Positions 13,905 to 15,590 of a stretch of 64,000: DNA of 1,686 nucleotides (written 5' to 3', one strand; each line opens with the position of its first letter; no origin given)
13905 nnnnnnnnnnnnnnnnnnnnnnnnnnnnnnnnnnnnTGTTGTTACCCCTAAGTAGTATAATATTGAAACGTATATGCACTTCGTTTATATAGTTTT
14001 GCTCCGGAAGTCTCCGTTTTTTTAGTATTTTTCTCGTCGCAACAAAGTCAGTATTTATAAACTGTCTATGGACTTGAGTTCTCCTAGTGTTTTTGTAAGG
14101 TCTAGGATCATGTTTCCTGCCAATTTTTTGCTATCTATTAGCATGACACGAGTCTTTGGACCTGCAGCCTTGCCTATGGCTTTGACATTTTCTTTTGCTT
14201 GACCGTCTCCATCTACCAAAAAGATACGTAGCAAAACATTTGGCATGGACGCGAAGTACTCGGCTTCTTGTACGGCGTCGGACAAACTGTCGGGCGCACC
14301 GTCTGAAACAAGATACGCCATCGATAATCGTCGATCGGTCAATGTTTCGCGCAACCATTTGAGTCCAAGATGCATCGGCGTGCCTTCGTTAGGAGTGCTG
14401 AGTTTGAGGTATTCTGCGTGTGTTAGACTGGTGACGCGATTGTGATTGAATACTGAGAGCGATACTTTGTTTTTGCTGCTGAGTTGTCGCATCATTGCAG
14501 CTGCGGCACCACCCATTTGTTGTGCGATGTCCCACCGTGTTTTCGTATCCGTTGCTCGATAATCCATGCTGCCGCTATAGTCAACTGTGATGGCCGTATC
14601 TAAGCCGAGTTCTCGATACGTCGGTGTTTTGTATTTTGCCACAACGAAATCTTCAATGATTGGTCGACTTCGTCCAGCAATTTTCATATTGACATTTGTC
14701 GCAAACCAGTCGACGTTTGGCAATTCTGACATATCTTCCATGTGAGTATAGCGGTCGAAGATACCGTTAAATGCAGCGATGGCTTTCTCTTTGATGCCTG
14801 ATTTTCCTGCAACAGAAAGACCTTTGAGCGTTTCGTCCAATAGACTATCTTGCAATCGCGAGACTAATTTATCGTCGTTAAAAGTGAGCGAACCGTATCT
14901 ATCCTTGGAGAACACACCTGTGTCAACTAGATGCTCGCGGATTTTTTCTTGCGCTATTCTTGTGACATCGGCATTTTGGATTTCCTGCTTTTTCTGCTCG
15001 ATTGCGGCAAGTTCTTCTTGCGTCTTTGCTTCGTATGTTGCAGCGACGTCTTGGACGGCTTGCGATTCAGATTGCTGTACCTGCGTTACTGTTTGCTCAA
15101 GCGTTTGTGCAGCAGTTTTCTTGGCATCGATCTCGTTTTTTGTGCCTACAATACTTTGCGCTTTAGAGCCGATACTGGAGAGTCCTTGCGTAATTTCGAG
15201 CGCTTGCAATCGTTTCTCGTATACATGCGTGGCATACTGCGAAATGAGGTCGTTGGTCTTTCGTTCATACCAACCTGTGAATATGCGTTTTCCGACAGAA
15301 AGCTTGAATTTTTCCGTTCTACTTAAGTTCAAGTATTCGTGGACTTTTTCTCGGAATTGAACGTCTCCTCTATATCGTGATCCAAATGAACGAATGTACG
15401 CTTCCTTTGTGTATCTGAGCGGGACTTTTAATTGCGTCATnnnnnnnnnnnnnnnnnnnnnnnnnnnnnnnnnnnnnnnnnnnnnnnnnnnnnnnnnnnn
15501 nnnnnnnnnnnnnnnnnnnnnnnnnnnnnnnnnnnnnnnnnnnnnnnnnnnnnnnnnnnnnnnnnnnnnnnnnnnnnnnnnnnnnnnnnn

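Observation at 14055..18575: MoxR/ChlI-like AAA+ with duplicated N-terminal 'GR(V/I)xEYD' modules paired with a coiled-coil–vWA protein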

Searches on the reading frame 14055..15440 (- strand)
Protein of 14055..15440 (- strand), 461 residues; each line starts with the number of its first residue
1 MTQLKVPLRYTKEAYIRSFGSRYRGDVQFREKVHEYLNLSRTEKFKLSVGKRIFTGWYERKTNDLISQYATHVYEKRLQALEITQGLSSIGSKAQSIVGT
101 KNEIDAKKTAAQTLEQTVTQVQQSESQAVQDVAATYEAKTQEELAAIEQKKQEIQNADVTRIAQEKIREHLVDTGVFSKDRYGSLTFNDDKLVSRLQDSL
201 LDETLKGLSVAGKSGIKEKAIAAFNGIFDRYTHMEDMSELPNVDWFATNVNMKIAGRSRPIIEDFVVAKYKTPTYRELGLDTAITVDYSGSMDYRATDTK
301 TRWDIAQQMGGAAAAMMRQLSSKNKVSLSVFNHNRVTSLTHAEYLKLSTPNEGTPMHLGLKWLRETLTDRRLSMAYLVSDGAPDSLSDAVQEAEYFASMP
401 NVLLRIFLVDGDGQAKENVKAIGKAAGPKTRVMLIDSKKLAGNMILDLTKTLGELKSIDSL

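Call 4: search_protein_families(library=pfam, proteins=[window:14055-15440:-], max_evalue=0.1)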
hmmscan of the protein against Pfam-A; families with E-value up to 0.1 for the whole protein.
window:14055-15440:- (461 aa): 2 families
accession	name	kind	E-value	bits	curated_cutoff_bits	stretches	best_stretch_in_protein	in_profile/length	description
PF06266.17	HrpF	-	0.071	13.9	22.8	0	96-147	3-53/74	HrpF protein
PF14968.11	CCDC84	-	0.097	12.8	25.3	0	16-149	97-235/330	Coiled coil protein 84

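Call 6: search_protein_families(library=padloc, proteins=[window:14055-15440:-], max_evalue=0.1)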
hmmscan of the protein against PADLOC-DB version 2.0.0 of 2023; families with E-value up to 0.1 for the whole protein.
window:14055-15440:- (461 aa): 0 families

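Call 8: search_solved_structures(query=window:14055-15440:-, max_evalue=1, show_alignments=2)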
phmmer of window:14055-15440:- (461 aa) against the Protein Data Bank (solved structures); distinct sequences matched with E-value up to 1: 0.

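Call 16: search_solved_structures(query=A2, max_evalue=10, show_alignments=3)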
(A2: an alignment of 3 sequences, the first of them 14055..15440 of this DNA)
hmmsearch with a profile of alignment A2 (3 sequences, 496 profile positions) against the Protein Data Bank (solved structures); distinct sequences matched with E-value up to 10: 15.
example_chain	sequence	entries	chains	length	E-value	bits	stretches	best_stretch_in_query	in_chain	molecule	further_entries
4hql_A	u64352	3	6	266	0.019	16.9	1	377-433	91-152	Sporozoite surface protein 2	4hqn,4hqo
5z62_H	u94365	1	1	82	0.041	15.8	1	56-108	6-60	Cytochrome c oxidase subunit 6B1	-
9i6f_H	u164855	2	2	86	0.042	15.8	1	56-108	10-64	Cytochrome c oxidase subunit 6B1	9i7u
7o37_h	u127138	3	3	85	0.088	14.7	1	55-106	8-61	Cytochrome c oxidase subunit 6B1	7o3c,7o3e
8pw5_u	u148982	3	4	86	0.088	14.7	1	55-106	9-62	Cytochrome c oxidase subunit 6B1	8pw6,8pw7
8zo8_6B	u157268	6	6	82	0.16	13.9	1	57-105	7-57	Cytochrome c oxidase subunit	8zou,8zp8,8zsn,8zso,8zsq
9buh_Ar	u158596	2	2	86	0.16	13.9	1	57-105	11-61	Cytochrome c oxidase subunit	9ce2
1occ_H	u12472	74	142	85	0.17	13.7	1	57-105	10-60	CYTOCHROME C OXIDASE | Cytochrome c oxidase polypeptide VIb | Cytochrome c oxidase subunit VIb isoform 1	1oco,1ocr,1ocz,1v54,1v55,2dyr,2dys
2y69_H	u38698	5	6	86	0.18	13.7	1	57-105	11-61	CYTOCHROME C OXIDASE SUBUNIT VIB ISOFORM 1 | Cytochrome c oxidase subunit 6B1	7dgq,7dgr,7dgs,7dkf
9w2z_H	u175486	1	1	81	0.19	13.6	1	60-105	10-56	Cytochrome c oxidase subunit 6B1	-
5b1b_H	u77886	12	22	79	0.21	13.5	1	60-105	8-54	Cytochrome c oxidase subunit 6B1 | COMPLEX IV COX6B1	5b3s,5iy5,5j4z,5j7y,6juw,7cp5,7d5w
8ugh_4H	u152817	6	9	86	0.23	13.4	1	57-103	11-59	Cytochrome c oxidase subunit 6B1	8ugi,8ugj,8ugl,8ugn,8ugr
8d4t_U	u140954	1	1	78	0.23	13.3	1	60-105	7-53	Cytochrome c oxidase subunit 6B1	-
9no5_A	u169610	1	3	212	0.3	12.9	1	325-421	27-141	Putative secreted protein, hemolysin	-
5xth_4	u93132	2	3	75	0.35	12.8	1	61-105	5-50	Cytochrome c oxidase subunit 6B1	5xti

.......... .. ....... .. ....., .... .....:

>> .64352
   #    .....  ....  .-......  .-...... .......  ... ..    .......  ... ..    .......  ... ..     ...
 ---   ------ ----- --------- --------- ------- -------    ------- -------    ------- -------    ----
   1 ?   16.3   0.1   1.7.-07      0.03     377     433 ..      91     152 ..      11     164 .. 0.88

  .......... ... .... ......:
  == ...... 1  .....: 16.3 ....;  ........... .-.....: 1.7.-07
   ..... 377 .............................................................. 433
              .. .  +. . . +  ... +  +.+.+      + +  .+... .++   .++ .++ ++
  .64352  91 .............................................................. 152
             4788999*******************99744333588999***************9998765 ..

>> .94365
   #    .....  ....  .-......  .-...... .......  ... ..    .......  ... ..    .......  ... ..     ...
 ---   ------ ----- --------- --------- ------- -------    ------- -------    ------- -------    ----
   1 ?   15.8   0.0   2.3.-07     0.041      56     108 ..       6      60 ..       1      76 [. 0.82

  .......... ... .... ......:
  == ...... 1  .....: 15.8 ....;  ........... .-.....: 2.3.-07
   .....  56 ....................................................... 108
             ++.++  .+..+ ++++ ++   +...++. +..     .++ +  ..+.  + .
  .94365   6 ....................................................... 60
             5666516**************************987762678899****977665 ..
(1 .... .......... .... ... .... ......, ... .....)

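Call 19: search_protein_families(library=pfam, alignment_id=A2, max_evalue=10)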
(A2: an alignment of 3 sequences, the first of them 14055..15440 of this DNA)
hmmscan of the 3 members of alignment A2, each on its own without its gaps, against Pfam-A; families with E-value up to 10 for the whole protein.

A. member 1, window:14055-15440:- (461 aa): 5 families
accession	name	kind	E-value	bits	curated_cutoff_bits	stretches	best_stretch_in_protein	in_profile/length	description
PF06266.17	HrpF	-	0.071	13.9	22.8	1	96-147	3-53/74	HrpF protein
PF14968.11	CCDC84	-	0.097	12.8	25.3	1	16-149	97-235/330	Coiled coil protein 84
PF03063.25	Prismane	-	0.18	10.8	27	1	78-167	32-114/513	Prismane/CO dehydrogenase family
PF12296.13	HsbA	-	0.21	12.5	33.5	1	92-178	30-116/121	Hydrophobic surface binding protein A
PF06936.16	Selenoprotein_S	-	5.9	7.2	29.8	1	112-166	52-107/192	Selenoprotein S (SelS)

B. families by the number of members that match (of 3 scanned): 20 families
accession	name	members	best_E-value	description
PF24565.1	Ned1_M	1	0.0099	Nuclear elongation and deformation protein 1-like, middle domain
PF03266.21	NTPase_1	1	0.034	NTPase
PF06266.17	HrpF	1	0.071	HrpF protein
PF13519.12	VWA_2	1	0.071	von Willebrand factor type A domain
PF02944.25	BESS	1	0.085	BESS motif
PF14968.11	CCDC84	1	0.097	Coiled coil protein 84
PF13768.12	VWA_3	1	0.14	von Willebrand factor type A domain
PF03941.20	INCENP_ARK-bind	1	0.14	Inner centromere protein, ARK binding region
PF19745.5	FUT8_N_cat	1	0.14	Alpha-(1,6)-fucosyltransferase N- and catalytic domains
PF03063.25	Prismane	1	0.18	Prismane/CO dehydrogenase family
PF12296.13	HsbA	1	0.21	Hydrophobic surface binding protein A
PF02601.20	Exonuc_VII_L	1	0.31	Exonuclease VII, large subunit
PF18949.5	DUF5693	1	0.79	Family of unknown function (DUF5693)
PF14613.12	HAM1_C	1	0.9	HAM1-like, C-terminal domain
PF08961.15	NRBF2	1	1.5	Nuclear receptor-binding factor 2, autophagy regulator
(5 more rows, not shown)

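Call 21: search_protein_families(library=ncbifam, proteins=[window:14055-15440:-], max_evalue=0.1)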
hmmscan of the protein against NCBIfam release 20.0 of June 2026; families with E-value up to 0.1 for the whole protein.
window:14055-15440:- (461 aa): 2 families
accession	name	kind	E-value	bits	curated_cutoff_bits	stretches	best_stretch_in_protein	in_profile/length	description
TIGR00435.1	cysS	equivalog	0.00088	18.5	340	1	57-183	334-460/466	cysteine--tRNA ligase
NF002264.0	PRK01194.1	equivalog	0.012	15.5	250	1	103-178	15-89/185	V-type ATP synthase subunit E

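Call 45: search_solved_structures(query=A6, max_evalue=1, show_alignments=2)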
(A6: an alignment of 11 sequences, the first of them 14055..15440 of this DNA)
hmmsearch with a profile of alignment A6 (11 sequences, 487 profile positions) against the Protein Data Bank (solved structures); distinct sequences matched with E-value up to 1: 6.
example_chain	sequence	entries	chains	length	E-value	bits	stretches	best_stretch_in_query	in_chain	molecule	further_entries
4hql_A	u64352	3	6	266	0.0024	19.8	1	368-425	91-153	Sporozoite surface protein 2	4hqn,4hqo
3tvy_A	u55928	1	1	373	0.0036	19.2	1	309-392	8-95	Cell wall surface anchor family protein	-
3tw0_A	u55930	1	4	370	0.0037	19.1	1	309-392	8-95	Cell wall surface anchor family protein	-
5a8j_A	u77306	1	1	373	0.0053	18.6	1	308-412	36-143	VWA2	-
9no5_A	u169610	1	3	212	0.022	16.6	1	316-413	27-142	Putative secreted protein, hemolysin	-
1ij5_A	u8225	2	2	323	0.76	11.5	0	125-193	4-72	PLASMODIAL SPECIFIC LAV1-2 PROTEIN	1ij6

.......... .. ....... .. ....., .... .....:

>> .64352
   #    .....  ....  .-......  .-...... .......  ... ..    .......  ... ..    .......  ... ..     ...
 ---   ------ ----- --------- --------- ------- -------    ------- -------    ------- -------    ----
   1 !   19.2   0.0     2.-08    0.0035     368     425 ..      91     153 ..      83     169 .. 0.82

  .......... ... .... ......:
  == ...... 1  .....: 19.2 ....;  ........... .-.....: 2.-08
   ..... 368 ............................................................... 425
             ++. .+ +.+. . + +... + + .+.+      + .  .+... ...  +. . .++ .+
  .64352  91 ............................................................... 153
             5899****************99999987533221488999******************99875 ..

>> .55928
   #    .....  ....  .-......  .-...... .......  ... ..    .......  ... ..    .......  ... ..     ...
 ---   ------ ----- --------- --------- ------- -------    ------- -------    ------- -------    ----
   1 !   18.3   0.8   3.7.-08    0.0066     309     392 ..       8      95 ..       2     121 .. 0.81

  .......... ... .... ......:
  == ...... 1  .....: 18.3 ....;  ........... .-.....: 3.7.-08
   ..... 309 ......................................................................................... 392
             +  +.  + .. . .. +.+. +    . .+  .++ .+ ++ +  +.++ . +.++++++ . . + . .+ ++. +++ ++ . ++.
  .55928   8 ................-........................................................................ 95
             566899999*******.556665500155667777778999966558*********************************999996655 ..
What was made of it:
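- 14055..15440 (-): vWA461. It has a conserved N-terminal motif (residues about 15-75), a heptad-like stretch (about 57-140) and a conserved linker domain. The C-terminal vWA domain is residues about 278-461 (14058-14609), with the MIDAS DxSxS at 14568-14582. The profile hits four vWA structures in the PDB, E 0.002-0.02 (call 45).
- On vWA domain with MIDAS: The profile against the PDB gives four vWA structures as top hits, E 0.002-0.02 (call 45).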

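Call 51: search_protein_families(library=phrogs, proteins=[window:14055-15440:-], max_evalue=0.01)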
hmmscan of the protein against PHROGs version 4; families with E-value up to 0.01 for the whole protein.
window:14055-15440:- (461 aa): 1 family
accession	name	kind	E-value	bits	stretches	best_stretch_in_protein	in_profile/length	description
phrog_38790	-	unknown function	0.0076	17.7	0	125-228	22-121/134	-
